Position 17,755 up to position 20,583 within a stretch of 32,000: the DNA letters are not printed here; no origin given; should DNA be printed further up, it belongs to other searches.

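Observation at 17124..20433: Atypical two-gene ABC system beside lpxC, with an 842-aa protein that ends right after an EAA-like coupling loop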

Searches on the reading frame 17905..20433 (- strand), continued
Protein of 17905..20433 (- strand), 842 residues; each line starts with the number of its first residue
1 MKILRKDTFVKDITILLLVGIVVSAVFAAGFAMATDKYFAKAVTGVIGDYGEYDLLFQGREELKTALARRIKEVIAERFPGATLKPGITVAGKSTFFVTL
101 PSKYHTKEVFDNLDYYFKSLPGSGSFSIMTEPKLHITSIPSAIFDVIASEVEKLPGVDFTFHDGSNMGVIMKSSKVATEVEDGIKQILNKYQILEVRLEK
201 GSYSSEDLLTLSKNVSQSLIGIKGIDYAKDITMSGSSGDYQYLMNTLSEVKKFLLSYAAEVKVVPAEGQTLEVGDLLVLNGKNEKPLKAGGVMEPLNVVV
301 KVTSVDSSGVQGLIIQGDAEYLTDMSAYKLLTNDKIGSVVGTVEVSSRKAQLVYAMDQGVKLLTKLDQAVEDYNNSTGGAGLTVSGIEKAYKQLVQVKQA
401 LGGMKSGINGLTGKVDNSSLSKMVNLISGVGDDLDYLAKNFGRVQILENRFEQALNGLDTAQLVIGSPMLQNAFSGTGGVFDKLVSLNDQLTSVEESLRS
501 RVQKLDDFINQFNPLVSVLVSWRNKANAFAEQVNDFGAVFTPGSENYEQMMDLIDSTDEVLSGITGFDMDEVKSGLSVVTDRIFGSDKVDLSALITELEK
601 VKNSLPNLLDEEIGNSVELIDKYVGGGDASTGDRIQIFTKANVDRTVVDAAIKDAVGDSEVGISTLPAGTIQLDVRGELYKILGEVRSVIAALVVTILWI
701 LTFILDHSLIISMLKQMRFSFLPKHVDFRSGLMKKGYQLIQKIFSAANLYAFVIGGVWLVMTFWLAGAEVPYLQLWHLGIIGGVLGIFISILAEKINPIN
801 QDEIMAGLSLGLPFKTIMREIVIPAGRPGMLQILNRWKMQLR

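Call 38: search_protein_families(library=pfam, alignment_id=A3, max_evalue=5)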
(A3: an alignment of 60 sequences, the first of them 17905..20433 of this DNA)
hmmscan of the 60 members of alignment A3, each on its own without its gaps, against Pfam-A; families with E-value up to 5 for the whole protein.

A. member 1, window:17905-20433:- (842 aa): 4 families
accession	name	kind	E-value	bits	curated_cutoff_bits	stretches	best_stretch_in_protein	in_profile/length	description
PF18734.6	HEPN_AbiU2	-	0.18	11.7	26.8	1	491-563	94-167/193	AbiU2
PF08675.17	RNA_bind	-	0.22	12.1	27.9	0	504-530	21-47/79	RNA binding domain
PF00700.27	Flagellin_C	-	0.23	12.2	23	0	204-232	28-56/86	Bacterial flagellin C-terminal helical region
PF03419.18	Peptidase_U4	-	2.5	7.8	28.4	1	686-797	33-138/284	Sporulation factor SpoIIGA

B. families by the number of members that match (of 60 scanned): 196 families (the first 25 are shown)
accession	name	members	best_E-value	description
PF00528.27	BPD_transp_1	23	0.00027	Binding-protein-dependent transport system inner membrane component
PF10046.14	BLOC1_2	6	0.0017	Biogenesis of lysosome-related organelles complex-1 subunit 2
PF24430.1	DUF7553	6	0.073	Family of unknown function (DUF7553)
PF04513.17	Baculo_PEP_C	5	0.0078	Baculovirus polyhedron envelope protein, PEP, C terminus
PF05531.17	NPV_P10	3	0.00089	Nucleopolyhedrovirus P10 protein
PF24611.2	Spectrin_Anc-1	3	0.0011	Nuclear anchorage protein 1, spectrin-like repeat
PF07889.17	DUF1664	3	0.013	Protein of unknown function (DUF1664)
PF06103.16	DUF948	3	0.019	Bacterial protein of unknown function (DUF948)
PF05130.17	FlgN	3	0.025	FlgN protein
PF08653.15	DASH_Dam1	3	0.047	DASH complex subunit Dam1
PF02403.27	Seryl_tRNA_N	3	0.047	Seryl-tRNA synthetase N-terminal domain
PF07996.16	T4SS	3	0.059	Type IV secretion system proteins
PF17107.11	SesA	3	0.086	N-terminal domain on NACHT_NTPase and P-loop NTPases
PF09969.14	DUF2203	3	0.52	Uncharacterized conserved protein (DUF2203)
PF06160.17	EzrA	2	0.00027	Septation ring formation regulator, EzrA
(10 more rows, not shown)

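Call 52: find_homologous_proteins(query=A3, max_evalue=0.00001)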
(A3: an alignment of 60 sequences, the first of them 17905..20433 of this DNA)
Query A3 (60 sequences) (842 aa, profile of the alignment): 79 proteins with E <= 0.00001 among 8000 candidates.
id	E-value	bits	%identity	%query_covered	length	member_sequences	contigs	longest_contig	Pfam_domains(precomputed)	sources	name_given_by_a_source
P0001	1.3e-235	802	99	100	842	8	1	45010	-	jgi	-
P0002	4.2e-233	794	92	100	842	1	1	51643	-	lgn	-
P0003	8.4e-230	783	74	100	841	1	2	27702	-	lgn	-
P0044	5.6e-229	780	59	100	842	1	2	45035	-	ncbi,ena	-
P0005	3.5e-228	778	67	100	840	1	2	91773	-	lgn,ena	-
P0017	3.6e-228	778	61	100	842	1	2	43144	-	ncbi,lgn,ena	-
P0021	4.0e-228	778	61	100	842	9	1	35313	-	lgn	-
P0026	4.5e-228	777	60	100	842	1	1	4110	-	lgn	-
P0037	2.6e-227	775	60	100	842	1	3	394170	-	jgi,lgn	jgi:hypothetical protein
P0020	3.2e-227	775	61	100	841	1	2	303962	-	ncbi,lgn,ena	-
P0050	4.3e-227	774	57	100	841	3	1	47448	-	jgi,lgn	-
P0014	4.9e-227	774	60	100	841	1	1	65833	-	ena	-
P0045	5.3e-227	774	59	100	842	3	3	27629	-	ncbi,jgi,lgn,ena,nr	ncbi:MAG: hypothetical protein GXY86_00235 [Firmicutes bacterium]|nr:hypothetical protein [Bacillota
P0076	1.6e-226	772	39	100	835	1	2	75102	-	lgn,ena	-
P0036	1.6e-226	772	60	100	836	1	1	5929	-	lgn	-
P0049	5.9e-222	757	58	100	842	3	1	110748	-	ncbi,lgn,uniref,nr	ncbi:hypothetical protein EDC14_102034 [Hydrogenispora ethanolica]|uniref:Uncharacterized protein n=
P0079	3.8e-204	698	35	100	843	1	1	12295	-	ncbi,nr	ncbi:MAG: hypothetical protein GX493_03650 [Firmicutes bacterium]|nr:hypothetical protein [Bacillota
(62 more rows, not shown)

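Call 53: find_homologous_proteins(query=P0197, max_evalue=0.00001)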
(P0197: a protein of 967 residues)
Query P0197 (967 aa): 265 proteins with E <= 0.00001 among 8000 candidates; the best 120 are listed.
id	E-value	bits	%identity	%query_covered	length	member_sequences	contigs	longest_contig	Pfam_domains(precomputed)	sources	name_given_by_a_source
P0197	0.0e+0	2041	100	100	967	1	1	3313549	PF00005.34,PF13304.13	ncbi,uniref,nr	ncbi:ATP-binding cassette domain-containing protein [Carboxydochorda subterranea]|uniref:ATP-binding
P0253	0.0e+0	1811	91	100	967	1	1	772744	PF00005.34,PF13304.13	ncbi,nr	ncbi:MAG: amino acid ABC transporter ATP-binding protein [Limnochordaceae bacterium]|nr:amino acid A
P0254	5.8e-253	860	50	98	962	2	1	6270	PF00005.34,PF13304.13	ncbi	ncbi:MAG: ATP-binding cassette domain-containing protein [Bacillota bacterium]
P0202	1.1e-244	833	52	96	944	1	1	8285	PF00005.34,PF13304.13,PF13191.13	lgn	-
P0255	1.7e-48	184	32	23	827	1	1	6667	PF00005.34,PF00528.28,PF13555.13,PF02463.26,PF08352.18,PF13304.13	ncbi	ncbi:MAG: dipeptide ABC transporter ATP-binding protein, partial [Aeromicrobium sp.]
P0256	3.5e-46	176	37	26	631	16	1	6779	PF06414.19,PF00005.34,PF13476.13,PF13558.13,PF13555.13,PF13401.13,PF02463.26,PF07728.21,PF13304.13,PF20720.4,PF13191.13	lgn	-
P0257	1.9e-42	164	35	24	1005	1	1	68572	PF00005.34,PF13476.13,PF05729.19,PF13555.13,PF13401.13,PF03193.23,PF20703.4,PF02463.26,PF13304.13,PF13191.13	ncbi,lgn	-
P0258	1.8e-39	154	36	24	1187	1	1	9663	PF06414.19,PF13604.13,PF00005.34,PF13555.13,PF13401.13,PF03193.23,PF02463.26,PF13304.13,PF00664.29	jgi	jgi:ATP-binding cassette subfamily C protein CydCD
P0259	9.9e-39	152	34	25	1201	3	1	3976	PF06414.19,PF00005.34,PF13401.13,PF02463.26,PF13191.13,PF00664.29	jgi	jgi:ATP-binding cassette subfamily C protein CydCD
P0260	2.2e-38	150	37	25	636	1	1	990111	PF00005.34,PF00006.32,PF13555.13,PF13401.13,PF02463.26,PF08352.18,PF13304.13,PF13191.13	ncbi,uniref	ncbi:dipeptide ABC transporter ATP-binding protein [Streptomyces sp. NPDC047990]|uniref:dipeptide AB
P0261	2.7e-38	150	36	23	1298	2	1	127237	PF06414.19,PF00005.34,PF22039.2,PF13555.13,PF13401.13,PF02463.26,PF13191.13,PF00664.29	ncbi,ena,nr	ncbi:MAG TPA: ABC transporter ATP-binding protein [Acidimicrobiales bacterium]|nr:ABC transporter AT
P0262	1.6e-37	148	36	24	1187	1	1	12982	PF06414.19,PF01926.30,PF00005.34,PF13555.13,PF13401.13,PF03193.23,PF20703.4,PF02463.26,PF13304.13,PF13191.13,PF00664.29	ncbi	-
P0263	6.7e-37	145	34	22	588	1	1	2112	PF06414.19,PF00005.34,PF13175.13,PF13476.13,PF13555.13,PF02463.26,PF13304.13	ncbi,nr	ncbi:MAG TPA: ABC transporter ATP-binding protein [Candidatus Binatus sp.]|nr:ABC transporter ATP-bi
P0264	7.1e-37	145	34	26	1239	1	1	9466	PF06414.19,PF00005.34,PF13401.13,PF02463.26,PF00664.29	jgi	-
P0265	3.5e-36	143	34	21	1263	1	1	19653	PF06414.19,PF00005.34,PF13555.13,PF13401.13,PF02463.26,PF13481.13,PF13191.13,PF00664.29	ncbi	ncbi:MAG: ABC transporter ATP-binding protein [Acidimicrobiales bacterium]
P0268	5.5e-34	136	41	23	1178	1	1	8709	PF02687.28,PF00005.34,PF13304.13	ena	-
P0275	1.8e-32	131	40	22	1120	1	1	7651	PF02687.28,PF00005.34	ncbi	-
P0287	6.9e-32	129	34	25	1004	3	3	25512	PF00005.34,PF00528.28,PF13401.13,PF20703.4,PF02463.26,PF08352.18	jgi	jgi:peptide/nickel transport system permease protein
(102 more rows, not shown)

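Call 54: find_encoding_contigs(protein=P0197, flank=9000, max_places=1)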
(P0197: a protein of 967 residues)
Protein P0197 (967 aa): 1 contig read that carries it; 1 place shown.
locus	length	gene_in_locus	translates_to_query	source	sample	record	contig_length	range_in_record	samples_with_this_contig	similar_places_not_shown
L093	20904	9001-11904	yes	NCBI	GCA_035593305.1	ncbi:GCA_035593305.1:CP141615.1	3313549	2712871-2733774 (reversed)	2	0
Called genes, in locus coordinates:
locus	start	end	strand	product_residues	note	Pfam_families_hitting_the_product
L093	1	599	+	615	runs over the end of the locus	PF07244:POTRA, PF01103:Omp85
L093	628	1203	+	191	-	PF03938:OmpH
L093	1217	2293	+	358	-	PF04613:LpxD, PF25087:GMPPB_C, PF25084:LbH_EIF2B (weak), PF14602:Hexapep_2 (faint), PF00132:Hexapep (weak)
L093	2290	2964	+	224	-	-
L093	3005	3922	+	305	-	-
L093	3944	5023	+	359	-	PF03739:LptF_LptG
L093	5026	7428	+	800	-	-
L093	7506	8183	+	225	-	PF06835:LptC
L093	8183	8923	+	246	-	PF03968:LptD_N (faint)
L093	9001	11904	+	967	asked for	PF00005:ABC_tran, PF13304:AAA_21 (weak)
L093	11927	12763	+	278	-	PF03331:LpxC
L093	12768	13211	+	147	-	PF22817:ApeP-like, PF07977:FabA, PF22818:ApeI-like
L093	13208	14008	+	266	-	PF25084:LbH_EIF2B (faint), PF25087:GMPPB_C (faint), PF00132:Hexapep, PF13720:Acetyltransf_11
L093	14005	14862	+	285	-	PF17930:LpxI_N, PF06230:LpxI_C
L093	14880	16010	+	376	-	PF02684:LpxB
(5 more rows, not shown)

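Call 55: list_cluster_members(proteins=[P0111, P0117, P0131, P0094, P0102, P0113, P0123, P0145, P0093, P0086])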
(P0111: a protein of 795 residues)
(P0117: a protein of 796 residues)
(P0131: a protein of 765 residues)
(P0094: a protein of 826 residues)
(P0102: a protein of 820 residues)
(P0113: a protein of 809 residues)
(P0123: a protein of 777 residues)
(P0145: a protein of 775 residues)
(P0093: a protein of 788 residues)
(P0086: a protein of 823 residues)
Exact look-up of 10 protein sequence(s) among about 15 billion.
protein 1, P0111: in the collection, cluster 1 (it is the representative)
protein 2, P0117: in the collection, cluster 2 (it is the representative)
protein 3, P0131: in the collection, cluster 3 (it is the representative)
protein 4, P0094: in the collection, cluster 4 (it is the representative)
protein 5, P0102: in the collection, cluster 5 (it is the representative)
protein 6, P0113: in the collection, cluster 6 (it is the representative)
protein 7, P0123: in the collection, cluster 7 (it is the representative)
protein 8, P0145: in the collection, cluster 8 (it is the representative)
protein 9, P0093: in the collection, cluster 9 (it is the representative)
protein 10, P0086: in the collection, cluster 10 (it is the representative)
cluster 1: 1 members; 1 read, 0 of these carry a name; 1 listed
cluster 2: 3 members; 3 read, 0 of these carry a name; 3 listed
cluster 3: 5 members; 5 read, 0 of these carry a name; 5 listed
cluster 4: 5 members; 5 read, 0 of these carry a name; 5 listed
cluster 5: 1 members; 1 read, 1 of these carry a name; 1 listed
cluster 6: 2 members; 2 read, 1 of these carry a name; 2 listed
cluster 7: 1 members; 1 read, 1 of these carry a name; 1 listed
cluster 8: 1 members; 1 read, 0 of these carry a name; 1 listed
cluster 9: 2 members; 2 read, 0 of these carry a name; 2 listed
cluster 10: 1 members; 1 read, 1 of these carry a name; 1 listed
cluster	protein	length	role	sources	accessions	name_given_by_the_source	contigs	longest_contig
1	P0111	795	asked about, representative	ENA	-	-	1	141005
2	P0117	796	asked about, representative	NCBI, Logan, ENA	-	-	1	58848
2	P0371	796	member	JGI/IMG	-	-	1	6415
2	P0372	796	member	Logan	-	-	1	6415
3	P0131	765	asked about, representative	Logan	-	-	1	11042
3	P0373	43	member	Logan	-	-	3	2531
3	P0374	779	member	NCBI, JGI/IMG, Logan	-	-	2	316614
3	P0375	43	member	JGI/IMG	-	-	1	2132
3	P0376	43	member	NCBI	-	-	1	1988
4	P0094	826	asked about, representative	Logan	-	-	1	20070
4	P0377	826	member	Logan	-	-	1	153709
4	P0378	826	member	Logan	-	-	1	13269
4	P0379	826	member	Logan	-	-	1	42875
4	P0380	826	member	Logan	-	-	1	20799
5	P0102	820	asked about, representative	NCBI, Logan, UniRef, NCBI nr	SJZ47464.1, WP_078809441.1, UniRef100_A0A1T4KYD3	hypothetical protein [Selenihalanaerobacter shriftii] | Uncharacterized protein n=1 Tax=Selenihalanaerobacter shriftii TaxID=142842 ...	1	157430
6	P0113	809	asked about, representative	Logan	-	-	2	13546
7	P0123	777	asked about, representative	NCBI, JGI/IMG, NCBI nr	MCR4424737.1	MAG: hypothetical protein NUW23_00895 [Firmicutes bacterium] | hypothetical protein | hypothetical protein [Bacillota bacterium]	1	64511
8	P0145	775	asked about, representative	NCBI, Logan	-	-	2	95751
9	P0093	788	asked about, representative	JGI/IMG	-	-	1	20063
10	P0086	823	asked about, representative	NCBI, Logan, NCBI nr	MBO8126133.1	MAG: hypothetical protein H0Z38_02735 [Firmicutes bacterium] | hypothetical protein [Bacillota bacterium]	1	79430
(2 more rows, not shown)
